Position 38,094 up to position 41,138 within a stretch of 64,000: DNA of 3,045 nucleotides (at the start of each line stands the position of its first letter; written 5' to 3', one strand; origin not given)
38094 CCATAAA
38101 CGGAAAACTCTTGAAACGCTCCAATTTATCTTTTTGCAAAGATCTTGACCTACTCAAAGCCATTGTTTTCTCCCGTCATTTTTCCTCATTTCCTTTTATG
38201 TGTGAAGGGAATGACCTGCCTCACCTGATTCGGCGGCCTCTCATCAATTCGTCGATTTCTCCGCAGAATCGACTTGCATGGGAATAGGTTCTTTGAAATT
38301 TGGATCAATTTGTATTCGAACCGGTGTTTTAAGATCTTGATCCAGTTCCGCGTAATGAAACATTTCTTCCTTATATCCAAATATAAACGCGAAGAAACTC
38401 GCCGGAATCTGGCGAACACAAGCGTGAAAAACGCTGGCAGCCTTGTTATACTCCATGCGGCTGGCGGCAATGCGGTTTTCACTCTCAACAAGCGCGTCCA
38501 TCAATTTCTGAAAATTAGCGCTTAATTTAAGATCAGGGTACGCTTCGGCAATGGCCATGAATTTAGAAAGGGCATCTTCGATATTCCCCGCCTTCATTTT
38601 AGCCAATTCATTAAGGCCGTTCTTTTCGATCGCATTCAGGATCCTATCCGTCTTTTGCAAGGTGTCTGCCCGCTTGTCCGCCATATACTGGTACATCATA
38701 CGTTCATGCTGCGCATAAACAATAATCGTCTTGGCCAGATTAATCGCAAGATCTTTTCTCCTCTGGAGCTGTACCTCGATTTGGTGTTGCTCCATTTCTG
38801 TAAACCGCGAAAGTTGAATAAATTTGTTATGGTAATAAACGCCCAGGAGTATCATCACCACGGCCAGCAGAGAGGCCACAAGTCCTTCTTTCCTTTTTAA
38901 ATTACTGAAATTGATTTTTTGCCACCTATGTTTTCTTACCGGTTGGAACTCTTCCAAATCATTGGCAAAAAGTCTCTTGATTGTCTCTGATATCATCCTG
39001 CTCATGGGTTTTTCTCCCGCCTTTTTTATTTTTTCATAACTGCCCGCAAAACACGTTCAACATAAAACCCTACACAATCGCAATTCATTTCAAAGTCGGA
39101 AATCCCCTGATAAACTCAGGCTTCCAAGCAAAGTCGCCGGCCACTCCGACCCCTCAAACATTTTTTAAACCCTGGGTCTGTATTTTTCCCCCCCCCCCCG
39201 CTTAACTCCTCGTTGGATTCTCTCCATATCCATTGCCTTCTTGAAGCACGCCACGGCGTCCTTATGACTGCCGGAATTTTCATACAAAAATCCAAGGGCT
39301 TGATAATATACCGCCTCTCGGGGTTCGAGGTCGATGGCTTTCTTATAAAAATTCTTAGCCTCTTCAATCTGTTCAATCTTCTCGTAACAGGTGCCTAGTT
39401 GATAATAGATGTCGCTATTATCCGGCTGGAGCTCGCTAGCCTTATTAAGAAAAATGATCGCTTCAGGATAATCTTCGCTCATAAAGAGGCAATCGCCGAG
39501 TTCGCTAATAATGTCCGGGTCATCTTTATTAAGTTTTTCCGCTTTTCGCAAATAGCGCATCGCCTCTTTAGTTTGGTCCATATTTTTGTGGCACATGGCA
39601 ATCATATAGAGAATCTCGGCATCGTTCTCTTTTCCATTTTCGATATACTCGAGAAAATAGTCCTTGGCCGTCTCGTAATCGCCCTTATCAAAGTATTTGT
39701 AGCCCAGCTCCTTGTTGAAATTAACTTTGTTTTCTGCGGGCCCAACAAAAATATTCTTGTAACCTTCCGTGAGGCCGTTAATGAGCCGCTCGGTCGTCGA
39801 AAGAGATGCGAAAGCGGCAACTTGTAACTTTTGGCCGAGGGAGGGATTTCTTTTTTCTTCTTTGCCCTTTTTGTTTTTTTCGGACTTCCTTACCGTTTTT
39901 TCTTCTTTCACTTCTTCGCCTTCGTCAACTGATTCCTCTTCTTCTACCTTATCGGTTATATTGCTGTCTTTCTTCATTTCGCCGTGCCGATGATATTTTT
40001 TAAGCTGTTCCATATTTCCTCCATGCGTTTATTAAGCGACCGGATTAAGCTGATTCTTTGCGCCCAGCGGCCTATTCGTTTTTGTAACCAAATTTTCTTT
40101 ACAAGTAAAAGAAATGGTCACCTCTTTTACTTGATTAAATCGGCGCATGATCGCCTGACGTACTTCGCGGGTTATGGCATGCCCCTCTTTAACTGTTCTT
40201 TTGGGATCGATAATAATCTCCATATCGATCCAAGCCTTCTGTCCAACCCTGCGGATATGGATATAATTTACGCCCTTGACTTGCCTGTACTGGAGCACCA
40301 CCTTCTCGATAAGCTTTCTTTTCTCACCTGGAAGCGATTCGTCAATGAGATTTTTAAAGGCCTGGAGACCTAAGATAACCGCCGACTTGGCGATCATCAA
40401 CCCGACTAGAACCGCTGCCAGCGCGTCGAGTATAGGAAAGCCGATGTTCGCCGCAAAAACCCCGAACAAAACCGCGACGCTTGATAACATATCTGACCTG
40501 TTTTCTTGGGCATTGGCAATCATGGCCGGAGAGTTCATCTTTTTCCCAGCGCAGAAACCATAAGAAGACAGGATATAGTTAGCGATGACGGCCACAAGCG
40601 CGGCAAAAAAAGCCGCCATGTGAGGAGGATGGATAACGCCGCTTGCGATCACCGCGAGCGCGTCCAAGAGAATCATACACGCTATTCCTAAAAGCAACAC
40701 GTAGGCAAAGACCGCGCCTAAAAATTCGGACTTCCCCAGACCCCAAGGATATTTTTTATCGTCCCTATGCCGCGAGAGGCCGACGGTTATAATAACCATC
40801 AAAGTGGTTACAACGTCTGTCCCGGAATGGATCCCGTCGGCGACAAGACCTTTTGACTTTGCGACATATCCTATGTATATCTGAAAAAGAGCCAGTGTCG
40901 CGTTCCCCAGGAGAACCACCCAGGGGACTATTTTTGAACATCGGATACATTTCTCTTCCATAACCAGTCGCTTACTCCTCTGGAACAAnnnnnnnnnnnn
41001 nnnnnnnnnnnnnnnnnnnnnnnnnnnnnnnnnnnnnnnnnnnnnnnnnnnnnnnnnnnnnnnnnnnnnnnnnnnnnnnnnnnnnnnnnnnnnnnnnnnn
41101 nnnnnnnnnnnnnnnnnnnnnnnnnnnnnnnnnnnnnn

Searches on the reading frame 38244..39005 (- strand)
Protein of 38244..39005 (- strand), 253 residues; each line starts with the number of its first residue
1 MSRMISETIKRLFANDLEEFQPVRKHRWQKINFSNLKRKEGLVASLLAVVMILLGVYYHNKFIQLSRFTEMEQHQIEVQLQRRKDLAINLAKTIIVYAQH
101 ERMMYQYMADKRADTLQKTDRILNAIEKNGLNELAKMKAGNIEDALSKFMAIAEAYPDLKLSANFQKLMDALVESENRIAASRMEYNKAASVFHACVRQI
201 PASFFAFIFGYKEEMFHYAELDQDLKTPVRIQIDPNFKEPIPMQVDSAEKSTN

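Call 5: search_protein_families(library=pfam, proteins=[window:38244-39005:-], max_evalue=0.01)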
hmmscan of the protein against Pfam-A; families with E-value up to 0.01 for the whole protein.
window:38244-39005:- (253 aa): 1 family
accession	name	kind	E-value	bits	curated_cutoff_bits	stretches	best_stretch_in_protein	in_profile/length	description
PF04011.17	LemA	-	1.9e-32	112.6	26.2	1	74-229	3-145/149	LemA family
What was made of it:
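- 38244..39005 (-): MamQ homologue (LemA family, one TM). Pfam LemA 112.6 bits (call 5).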

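Call 6: search_protein_families(library=ncbifam, proteins=[window:38244-39005:-], max_evalue=0.01)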
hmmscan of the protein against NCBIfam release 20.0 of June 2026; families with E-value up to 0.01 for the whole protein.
window:38244-39005:- (253 aa): 1 family
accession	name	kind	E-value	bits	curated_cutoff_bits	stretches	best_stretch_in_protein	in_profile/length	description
NF040966.1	MamQ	equivalog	6.4e-33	114.1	250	1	47-246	3-216/221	magnetosome protein MamQ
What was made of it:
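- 38244..39005 (-): NCBIfam MamQ 114 bits, the only hit (call 6).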

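Call 27: find_related_loci(query=window:38244-39005:-, collection=genome_contigs, flank=10000)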
Query window:38244-39005:- (253 aa) in genome_contigs; peptide patterns used: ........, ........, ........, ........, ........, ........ (x = any residue, [..] = any of these).
32 stretches matched a pattern; 10 encode a relative of the query (tblastn E <= 1e-3); 10 distinct loci.
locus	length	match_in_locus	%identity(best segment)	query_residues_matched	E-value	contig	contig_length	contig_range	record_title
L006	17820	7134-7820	68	1-229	2e-107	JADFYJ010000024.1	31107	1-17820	MAG: Candidatus Omnitrophota bacterium isolate nDJH6bin5 nDJH6_bin5_NODE_24_length_31107_cov_10.614138, whole genome sho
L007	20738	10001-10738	61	4-242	1e-104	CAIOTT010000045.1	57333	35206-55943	MAG: Candidatus Omnitrophica bacterium isolate Ki2-D4_bin-0675 genome assembly, contig: bin-0675:45/74, whole genome sho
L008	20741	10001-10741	62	1-246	2e-101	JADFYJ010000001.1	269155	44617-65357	MAG: Candidatus Omnitrophota bacterium isolate nDJH6bin5 nDJH6_bin5_NODE_1_length_269155_cov_9.477724, whole genome shot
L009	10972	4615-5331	59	4-236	6e-99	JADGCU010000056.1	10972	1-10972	MAG: Candidatus Omnitrophota bacterium isolate nXXbin4 nXX_bin4_NODE_754_length_10972_cov_6.661262, whole genome shotgun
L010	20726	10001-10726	60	1-236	2e-97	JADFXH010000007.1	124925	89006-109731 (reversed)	MAG: Candidatus Omnitrophota bacterium isolate nDJH13bin20 nDJH13_bin20_NODE_7_length_124925_cov_11.140395, whole genome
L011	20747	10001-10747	57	5-248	3e-94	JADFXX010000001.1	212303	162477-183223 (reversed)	MAG: Candidatus Omnitrophota bacterium isolate nDJH2bin18 nDJH2_bin18_NODE_1_length_212303_cov_49.092258, whole genome s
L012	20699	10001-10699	57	4-240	4e-94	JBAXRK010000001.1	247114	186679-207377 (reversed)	MAG: Candidatus Omnitrophota bacterium isolate ELA581 MAG581_1, whole genome shotgun sequence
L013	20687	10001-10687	55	5-231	3e-87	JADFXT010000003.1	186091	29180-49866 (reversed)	MAG: Candidatus Omnitrophota bacterium isolate nDJH15bin6 nDJH15_bin6_NODE_3_length_186091_cov_6.189106, whole genome sh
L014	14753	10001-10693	56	1-232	9e-87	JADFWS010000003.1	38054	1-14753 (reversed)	MAG: Candidatus Omnitrophota bacterium isolate nCal2bin1 nCal2_bin1_NODE_3_length_38054_cov_3.849409, whole genome shotg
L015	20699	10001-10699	54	4-240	2e-86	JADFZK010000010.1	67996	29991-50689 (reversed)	MAG: Candidatus Omnitrophota bacterium isolate nHGRbin18 nHGR_bin18_NODE_147_length_67996_cov_10.031262, whole genome sh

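Call 36: search_protein_families(library=ncbifam, proteins=[L007:15628-17622:+, L007:18517-19275:+], max_evalue=0.01)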
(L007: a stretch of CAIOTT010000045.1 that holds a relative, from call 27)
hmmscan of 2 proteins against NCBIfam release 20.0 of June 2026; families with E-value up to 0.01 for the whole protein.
L007:15628-17622:+ (664 aa): 22 families
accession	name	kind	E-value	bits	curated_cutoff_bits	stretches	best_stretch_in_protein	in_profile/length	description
TIGR00437.1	feoB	equivalog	2.2e-97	327.2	315.65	1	35-631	1-594/594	ferrous iron transport protein B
NF007105.0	PRK09554.1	equivalog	2.8e-60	204.3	683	1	31-549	6-529/772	Fe(2+) transporter permease subunit FeoB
TIGR03594.1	GTPase_EngA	equivalog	2.6e-16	59.7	306.7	1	30-150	2-125/432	ribosome biogenesis GTPase Der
NF000908.1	PRK00089.1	equivalog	6.9e-15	55.1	237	1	29-186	4-165/291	GTPase Era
TIGR00231.1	small_GTP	domain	1.5e-14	54.1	42.5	1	29-172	4-150/164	GTP-binding protein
TIGR00436.1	era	equivalog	1.9e-12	47.1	116.25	1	30-186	2-161/270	GTPase Era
NF002828.0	PRK03003.1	equivalog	4.8e-11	41.9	631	1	14-190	201-385/477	ribosome biogenesis GTPase Der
NF007071.0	PRK09518.1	equivalog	9.1e-11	41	953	1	26-187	442-613/706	bifunctional cytidylate kinase/GTPase Der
TIGR03918.1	GTP_HydF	equivalog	2.2e-10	39.9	325.55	1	28-189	7-168/392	[FeFe] hydrogenase H-cluster maturation GTPase HydF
NF003661.0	PRK05291.1-3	equivalog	3.2e-10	39.9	380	1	30-185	218-371/448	tRNA uridine-5-carboxymethylaminomethyl(34) synthesis GTPase MnmE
TIGR00450.1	mnmE_trmE_thdF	equivalog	7.1e-10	38.5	252.6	1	30-146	211-329/446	tRNA uridine-5-carboxymethylaminomethyl(34) synthesis GTPase MnmE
TIGR03596.1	GTPase_YlqF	equivalog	6.6e-08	32.3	208.2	1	28-94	118-182/276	ribosome biogenesis GTPase YlqF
TIGR00092.1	TIGR00092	equivalog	1.5e-07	30.9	279.2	1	30-78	4-53/368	redox-regulated ATPase YchF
TIGR02729.1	Obg_CgtA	equivalog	2.4e-07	30.1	280.25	1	30-185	159-325/329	Obg family GTPase CgtA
NF008956.1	PRK12299.1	equivalog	4.6e-07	29.1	300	1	30-158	160-294/327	GTPase ObgE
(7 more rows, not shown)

L007:18517-19275:+ (252 aa): 2 families
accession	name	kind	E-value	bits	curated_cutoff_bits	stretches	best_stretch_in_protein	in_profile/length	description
NF047407.1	TransRegMntRTherm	equivalog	2e-17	63.6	350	1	41-190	51-197/227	manganese-dependent transcriptional regulator MntR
NF053665.1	TransRegDtxRActin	equivalog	9.6e-15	54.7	290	1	59-191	60-202/233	iron-dependent transcriptional repressor DtxR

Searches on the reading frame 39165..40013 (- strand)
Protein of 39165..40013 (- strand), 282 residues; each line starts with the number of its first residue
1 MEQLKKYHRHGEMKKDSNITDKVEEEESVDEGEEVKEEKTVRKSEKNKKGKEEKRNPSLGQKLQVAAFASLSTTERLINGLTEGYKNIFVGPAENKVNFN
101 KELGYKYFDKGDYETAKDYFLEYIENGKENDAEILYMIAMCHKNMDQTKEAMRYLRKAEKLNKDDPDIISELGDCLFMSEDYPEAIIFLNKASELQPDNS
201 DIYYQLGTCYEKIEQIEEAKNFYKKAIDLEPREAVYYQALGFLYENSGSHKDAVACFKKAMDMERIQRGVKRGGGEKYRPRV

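Call 5: search_protein_families(library=pfam, proteins=[window:39165-40013:-], max_evalue=0.01)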
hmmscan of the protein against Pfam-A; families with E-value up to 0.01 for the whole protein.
window:39165-40013:- (282 aa): 26 families (the best 25 are shown)
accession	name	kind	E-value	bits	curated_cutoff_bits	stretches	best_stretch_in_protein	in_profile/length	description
PF07719.23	TPR_2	-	5.5e-27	92.1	27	3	201-232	2-33/34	Tetratricopeptide repeat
PF13181.12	TPR_8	-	1.3e-25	87.7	25.7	3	201-231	2-32/34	Tetratricopeptide repeat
PF00515.34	TPR_1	-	7.9e-25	86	27.8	3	201-231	2-32/34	Tetratricopeptide repeat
PF14559.12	TPR_19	-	6e-21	75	25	3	176-239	1-64/68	Tetratricopeptide repeat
PF13431.12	TPR_17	-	1.6e-20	72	24.4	2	189-220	2-33/34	Tetratricopeptide repeat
PF13424.12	TPR_12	-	2.7e-18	66.3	30.1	1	170-229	7-74/77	Tetratricopeptide repeat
PF13428.12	TPR_14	-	1.4e-16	59.8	23.5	1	133-174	2-43/44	Tetratricopeptide repeat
PF13414.12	TPR_11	-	2.9e-16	59.3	26.8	2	173-212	1-40/42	TPR repeat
PF12895.13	ANAPC3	-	2.4e-15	57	27.2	2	145-225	2-81/82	Anaphase-promoting complex, cyclosome, subunit 3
PF13174.12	TPR_6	-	3.3e-12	46.6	26.3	0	203-231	3-31/33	Tetratricopeptide repeat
PF13432.12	TPR_16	-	1.1e-08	35.7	32.7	1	149-199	14-64/65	Tetratricopeptide repeat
PF23914.1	TPR_CcmH_CycH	-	2.8e-08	34.2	42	1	172-261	56-148/158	Cytochrome c-type biogenesis protein H TPR domain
PF25063.1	ARM_TT21_C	-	5.5e-07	30.1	35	1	109-231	33-160/209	Tetratricopeptide repeat protein 21 C-terminal ARM domain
PF13176.12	TPR_7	-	2.5e-06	27.5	27.9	0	204-232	3-33/36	Tetratricopeptide repeat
PF13371.12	TPR_9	-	4.2e-06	27.1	35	0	177-234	6-63/73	Tetratricopeptide repeat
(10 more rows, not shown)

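Call 6: search_protein_families(library=ncbifam, proteins=[window:39165-40013:-], max_evalue=0.01)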
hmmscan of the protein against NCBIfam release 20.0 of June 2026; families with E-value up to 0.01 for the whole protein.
window:39165-40013:- (282 aa): 36 families (the best 25 are shown)
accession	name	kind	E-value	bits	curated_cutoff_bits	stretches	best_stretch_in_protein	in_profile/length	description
NF040959.1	MamA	equivalog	2.6e-40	138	200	1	69-265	9-204/204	magnetosome protein MamA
TIGR02917.1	PEP_TPR_lipo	equivalog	9.9e-19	66.7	312.2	2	104-208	302-405/899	XrtA/PEP-CTERM system TPR-repeat protein PrsT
TIGR02521.1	type_IV_pilW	equivalog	1.3e-16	60.9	154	2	200-264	31-95/234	type IV pilus biogenesis/stability protein PilW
TIGR02552.1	LcrH_SycD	equivalog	4.4e-16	58.8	104.8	2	102-200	23-120/136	SycD/LcrH family type III secretion system chaperone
TIGR00540.1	TPR_hemY_coli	hypoth_equivalog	7.2e-11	41.5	142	1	133-260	262-385/385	heme biosynthesis-associated TPR protein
NF053607.1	CHU_0125_OmpA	equivalog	3.9e-09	35.6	620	1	176-263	29-116/639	CHU_0125 family OmpA-like outer membrane integrity protein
NF047371.1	FlcA_CTERM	equivalog_domain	1.2e-08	33.9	300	2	90-190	431-531/646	periplasmic flagellar collar protein FlcA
NF040561.1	PrimPol_Msp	equivalog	3.5e-08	32.5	200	1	147-250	6-101/515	CRISPR-associated primase-polymerase type A1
NF007302.0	PRK09782.1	equivalog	5.2e-08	31.3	1223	1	102-259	517-671/990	phage receptor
NF033762.1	social_mot_Tgl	equivalog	6.9e-08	32.1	225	1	129-227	28-127/252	social motility TPR repeat lipoprotein Tgl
TIGR02795.1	tol_pal_ybgF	equivalog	7.7e-08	33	90.1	1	103-157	45-101/119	tol-pal system protein YbgF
NF047558.1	TPR_END_plus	domain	8.8e-08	32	32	0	135-167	2-34/56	TPR end-of-group domain-containing protein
NF052230.1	T9SS_PorE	exception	9.2e-08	30.8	600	2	103-200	24-125/648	PorE family type IX secretion system protein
NF002725.1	PRK02603.1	equivalog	1.6e-07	31.5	143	1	181-252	50-124/173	photosystem I assembly protein Ycf3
NF033920.0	C39_PA2778_fam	equivalog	4.1e-07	29.7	150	1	185-264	175-254/255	PA2778 family cysteine peptidase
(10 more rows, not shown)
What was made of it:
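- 39165..40013 (-): MamA homologue (TPR protein with an acidic N-terminal extension). NCBIfam MamA 138 bits against 66.7 for the next TPR family (call 6).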

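Call 10: find_encoding_contigs(protein=window:39165-40013:-, flank=10000, max_places=6)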
Protein window:39165-40013:- (282 aa): 2 contigs read that carry it; 1 place shown.
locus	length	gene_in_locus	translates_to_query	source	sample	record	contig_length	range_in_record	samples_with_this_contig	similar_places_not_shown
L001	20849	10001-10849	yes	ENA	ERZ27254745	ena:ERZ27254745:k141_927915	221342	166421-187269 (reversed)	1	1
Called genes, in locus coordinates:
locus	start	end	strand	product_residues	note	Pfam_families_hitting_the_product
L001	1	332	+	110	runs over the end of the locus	PF01740:STAS, PF13466:STAS_2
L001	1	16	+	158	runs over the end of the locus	PF13581:HATPase_c_2, PF02518:HATPase_c (weak)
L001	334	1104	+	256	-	PF07885:Ion_trans_2 (weak)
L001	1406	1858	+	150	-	PF12728:HTH_17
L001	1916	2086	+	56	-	PF26391:MamI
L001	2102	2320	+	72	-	-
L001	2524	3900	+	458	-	PF00089:Trypsin, PF13365:Trypsin_2, PF13180:PDZ_2, PF17820:PDZ_6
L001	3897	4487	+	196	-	-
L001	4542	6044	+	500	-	PF08274:Zn_Ribbon_YjdM (faint), PF18509:MCR (faint)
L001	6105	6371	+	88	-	-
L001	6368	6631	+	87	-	-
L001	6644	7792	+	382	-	PF12812:PDZ_1 (faint), PF13180:PDZ_2 (faint), PF17820:PDZ_6 (faint), PF18509:MCR (weak)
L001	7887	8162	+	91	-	-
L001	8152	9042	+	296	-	PF01545:Cation_efflux, PF16916:ZT_dimer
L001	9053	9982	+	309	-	PF01545:Cation_efflux, PF16916:ZT_dimer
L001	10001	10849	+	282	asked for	PF13181:TPR_8 (weak), PF12895:ANAPC3, PF14559:TPR_19, PF13424:TPR_12, PF13414:TPR_11 (weak), PF14559:TPR_19, PF00515:TPR_1, PF13181:TPR_8, +13 more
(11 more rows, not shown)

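Call 14: list_cluster_members(proteins=[P0001, window:39165-40013:-, window:47928-48098:-])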
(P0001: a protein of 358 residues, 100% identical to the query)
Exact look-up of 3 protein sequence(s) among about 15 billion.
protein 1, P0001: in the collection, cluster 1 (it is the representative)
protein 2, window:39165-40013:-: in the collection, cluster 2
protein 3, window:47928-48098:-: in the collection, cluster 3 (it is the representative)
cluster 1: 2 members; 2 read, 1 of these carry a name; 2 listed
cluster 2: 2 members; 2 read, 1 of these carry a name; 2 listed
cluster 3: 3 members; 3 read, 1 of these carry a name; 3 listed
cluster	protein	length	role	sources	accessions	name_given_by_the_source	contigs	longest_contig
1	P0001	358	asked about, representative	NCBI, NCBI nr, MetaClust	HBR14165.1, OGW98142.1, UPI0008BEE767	MAG TPA: hypothetical protein DD723_01290 [Candidatus Omnitrophica bacterium] | MAG: hypothetical protein A2Z81_02135 [Omnitrophica WOR_2 bacterium GWA2_45_18] | status=active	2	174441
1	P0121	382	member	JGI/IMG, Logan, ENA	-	-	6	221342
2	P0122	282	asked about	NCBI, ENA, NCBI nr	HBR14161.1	MAG TPA: hypothetical protein DD723_01270 [Candidatus Omnitrophica bacterium] | hypothetical protein [Candidatus Omnitrophota bacterium]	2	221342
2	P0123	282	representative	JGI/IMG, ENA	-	-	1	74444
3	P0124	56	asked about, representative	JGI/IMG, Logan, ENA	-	-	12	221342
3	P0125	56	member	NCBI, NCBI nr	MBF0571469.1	MAG: hypothetical protein HQL12_06305 [Candidatus Omnitrophica bacterium] | hypothetical protein [Candidatus Omnitrophota bacterium]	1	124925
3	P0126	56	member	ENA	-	-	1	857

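Call 26: search_solved_structures(query=window:39165-40013:-, max_evalue=1e-10)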
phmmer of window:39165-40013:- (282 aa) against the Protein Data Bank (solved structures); distinct sequences matched with E-value up to 1e-10: 57.
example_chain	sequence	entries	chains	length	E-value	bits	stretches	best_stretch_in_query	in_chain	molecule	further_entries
9qhb_A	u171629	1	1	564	2.3e-95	322.5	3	171-264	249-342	Engineered tetratricopeptide repeat protein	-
8bu0_A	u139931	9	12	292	4.3e-38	134.7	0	171-246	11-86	Consensus tetratricopeptide repeat protein | Crystal structure of an 8-repeat consensus TPR superhelix with Zinc. | Monomer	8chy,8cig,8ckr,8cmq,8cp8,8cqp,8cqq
9qhc_A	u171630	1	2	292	3.3e-35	125.2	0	171-248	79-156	Engineered tetratricopeptide repeat protein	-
7ntf_A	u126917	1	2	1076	3.9e-22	82.4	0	139-263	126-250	Isoform 1 of UDP-N-acetylglucosamine--peptide N-acetylglucosaminyltransferase 110 kDa subu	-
7yea_A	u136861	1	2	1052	6.8e-22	81.6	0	132-263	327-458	UDP-N-acetylglucosamine--peptide N-acetylglucosaminyltransferase 110 kDa subunit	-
7yeh_B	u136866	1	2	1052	6.9e-22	81.6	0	139-263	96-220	UDP-N-acetylglucosamine--peptide N-acetylglucosaminyltransferase 110 kDa subunit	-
9gzg_A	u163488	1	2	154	1.4e-21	80.6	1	170-261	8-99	Engineered CTPR protein with glutamic acids for conductivity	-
6vbu_4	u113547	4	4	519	2.3e-20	76.5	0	104-263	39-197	Bardet-Biedl syndrome 4 protein homolog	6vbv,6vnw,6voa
2fo7_A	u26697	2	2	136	4e-19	72.5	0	171-246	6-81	SYNTHETIC CONSENSUS TPR PROTEIN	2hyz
8ch0_A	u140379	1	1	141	4.2e-19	72.4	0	171-246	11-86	Consensus tetratricopeptide repeat protein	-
4xi0_A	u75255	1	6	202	1.3e-18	70.9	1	186-268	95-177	Magnetosome protein MamA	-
6xt9_D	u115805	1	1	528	1.6e-18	70.5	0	106-263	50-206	Bardet-Biedl syndrome 4 protein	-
1w3b_A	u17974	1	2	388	2.2e-18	70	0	138-263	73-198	UDP-N-ACETYLGLUCOSAMINE--PEPTIDE N-ACETYLGLUCOSAMINYLTRANSFERASE 110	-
5lfl_A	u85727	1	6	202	4.5e-18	69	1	182-268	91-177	Magnetosome protein MamA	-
6eou_A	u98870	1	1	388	8.2e-18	68.2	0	138-263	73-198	UDP-N-acetylglucosamine--peptide N-acetylglucosaminyltransferase 110 kDa subunit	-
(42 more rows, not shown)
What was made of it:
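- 39165..40013 (-): PDB MamA chains at E=1e-18 to 1e-12 (call 26).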

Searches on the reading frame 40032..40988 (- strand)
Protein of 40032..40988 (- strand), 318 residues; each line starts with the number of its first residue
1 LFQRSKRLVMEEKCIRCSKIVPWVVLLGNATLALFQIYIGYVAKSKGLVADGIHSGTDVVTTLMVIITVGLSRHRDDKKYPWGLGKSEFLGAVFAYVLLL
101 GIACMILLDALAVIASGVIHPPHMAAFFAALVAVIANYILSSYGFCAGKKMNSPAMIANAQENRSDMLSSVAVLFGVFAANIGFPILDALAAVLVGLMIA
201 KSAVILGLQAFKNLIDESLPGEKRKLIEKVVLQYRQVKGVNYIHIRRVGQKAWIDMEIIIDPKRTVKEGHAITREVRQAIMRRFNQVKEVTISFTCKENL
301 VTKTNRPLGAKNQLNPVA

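Call 5: search_protein_families(library=pfam, proteins=[window:40032-40988:-], max_evalue=0.01)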
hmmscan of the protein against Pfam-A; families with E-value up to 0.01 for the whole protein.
window:40032-40988:- (318 aa): 2 families
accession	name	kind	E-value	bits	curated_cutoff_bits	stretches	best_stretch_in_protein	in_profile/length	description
PF01545.26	Cation_efflux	-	2.1e-37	129.3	26.6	1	23-214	2-197/198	Cation efflux family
PF16916.11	ZT_dimer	-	1.2e-17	64.1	26.7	1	219-292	1-73/78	Dimerisation domain of Zinc Transporter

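Call 6: search_protein_families(library=ncbifam, proteins=[window:40032-40988:-], max_evalue=0.01)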
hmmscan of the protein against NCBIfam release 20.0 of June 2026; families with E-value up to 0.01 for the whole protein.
window:40032-40988:- (318 aa): 10 families
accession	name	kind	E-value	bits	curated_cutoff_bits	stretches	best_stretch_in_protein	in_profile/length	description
NF033616.1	CDF_MamB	equivalog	1.6e-68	231.3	350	1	14-295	1-282/284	magnetosome biogenesis CDF transporter MamB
NF033615.1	CDF_MamM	equivalog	1.4e-65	221.4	350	1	12-297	2-289/290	magnetosome biogenesis CDF transporter MamM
TIGR01297.1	CDF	superfamily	2.6e-63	214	82.35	1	23-295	6-281/285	cation diffusion facilitator family transporter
NF040994.1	MamV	equivalog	5.7e-45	153.8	500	1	12-295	4-286/319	CDF transporter MamV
NF050169.1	CatEfflxFieF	equivalog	2.6e-32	112.2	420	1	31-287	17-273/282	cation efflux pump FieF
NF007064.0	PRK09509.1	equivalog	2.8e-30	105.3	447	1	29-287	20-278/300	CDF family cation-efflux transporter FieF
NF052621.1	MngEfTpMntE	equivalog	1.8e-28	99.8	500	1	25-296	10-281/293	manganese efflux transporter MntE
NF052602.1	Zn_efflux_Cdf31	equivalog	2.3e-25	89.6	460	1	21-288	9-282/299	CDF family zinc efflux transporter Cdf31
NF002923.0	PRK03557.1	equivalog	2.2e-13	50.2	408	1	30-293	29-288/313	CDF family zinc transporter ZitB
NF033827.1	CDF_efflux_DmeF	equivalog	5.2e-12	45.8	250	2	19-135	16-131/309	CDF family Co(II)/Ni(II) efflux transporter DmeF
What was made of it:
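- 40032..40961 (-): CDF transporter, MamB-type (marginal over MamM). NCBIfam MamB 231.3 bits, MamM 221.4, FieF 112.2 (call 6).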

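Call 23: search_solved_structures(query=window:40032-40988:-, max_evalue=0.00001)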
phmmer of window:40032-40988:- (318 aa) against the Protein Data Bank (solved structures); distinct sequences matched with E-value up to 0.00001: 33.
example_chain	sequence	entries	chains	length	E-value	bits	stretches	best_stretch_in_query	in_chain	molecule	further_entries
3h90_A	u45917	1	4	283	7.4e-23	84.7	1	31-285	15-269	Ferrous-iron efflux pump fieF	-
2qfi_A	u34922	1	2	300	8.6e-23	84.5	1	31-285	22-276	Ferrous-iron efflux pump fieF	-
8f6j_B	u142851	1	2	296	3.8e-14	56.1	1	36-285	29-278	Cadmium and zinc efflux pump FieF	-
5vrf_B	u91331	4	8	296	3.9e-14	56.1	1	36-285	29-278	Cadmium and zinc efflux pump FieF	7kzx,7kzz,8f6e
3j1z_P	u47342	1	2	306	3.9e-14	56.1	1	36-285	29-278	Cation efflux family protein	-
8f6f_A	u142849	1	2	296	2.1e-13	53.7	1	47-285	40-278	Cadmium and zinc efflux pump FieF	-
8f6h_A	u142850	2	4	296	3.5e-13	53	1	41-285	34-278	Cadmium and zinc efflux pump FieF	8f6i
8f6k_A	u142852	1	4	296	9.8e-13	51.5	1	36-285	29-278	Cadmium and zinc efflux pump FieF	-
6qek_A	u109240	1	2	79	2.3e-09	40.4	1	228-294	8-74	Magnetosome protein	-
6vda_A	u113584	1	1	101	4.1e-08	36.3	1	231-294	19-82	ZT_dimer domain-containing protein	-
2zzt_A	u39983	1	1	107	4.8e-08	36.1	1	231-294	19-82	Putative uncharacterized protein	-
6g55_A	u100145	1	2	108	7.7e-08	35.4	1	233-298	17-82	Magnetosome protein MamM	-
3w61_A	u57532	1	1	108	7.8e-08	35.4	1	233-298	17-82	Magnetosome protein MamM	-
6h8i_A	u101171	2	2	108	1.1e-07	35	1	233-298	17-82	Magnetosome protein MamM, Cation efflux protein family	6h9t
3w62_A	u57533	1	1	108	1.1e-07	34.9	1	233-298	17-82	Magnetosome protein MamM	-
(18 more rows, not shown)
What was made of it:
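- PDB MamA and the MamM/MamB C-terminal domains are also hit (calls 23, 26).
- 40032..40961 (-): The C-terminal domain hits PDB 6qek 'Magnetosome protein' at E=2.3e-9 and the MamM C-terminal domains (call 23).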
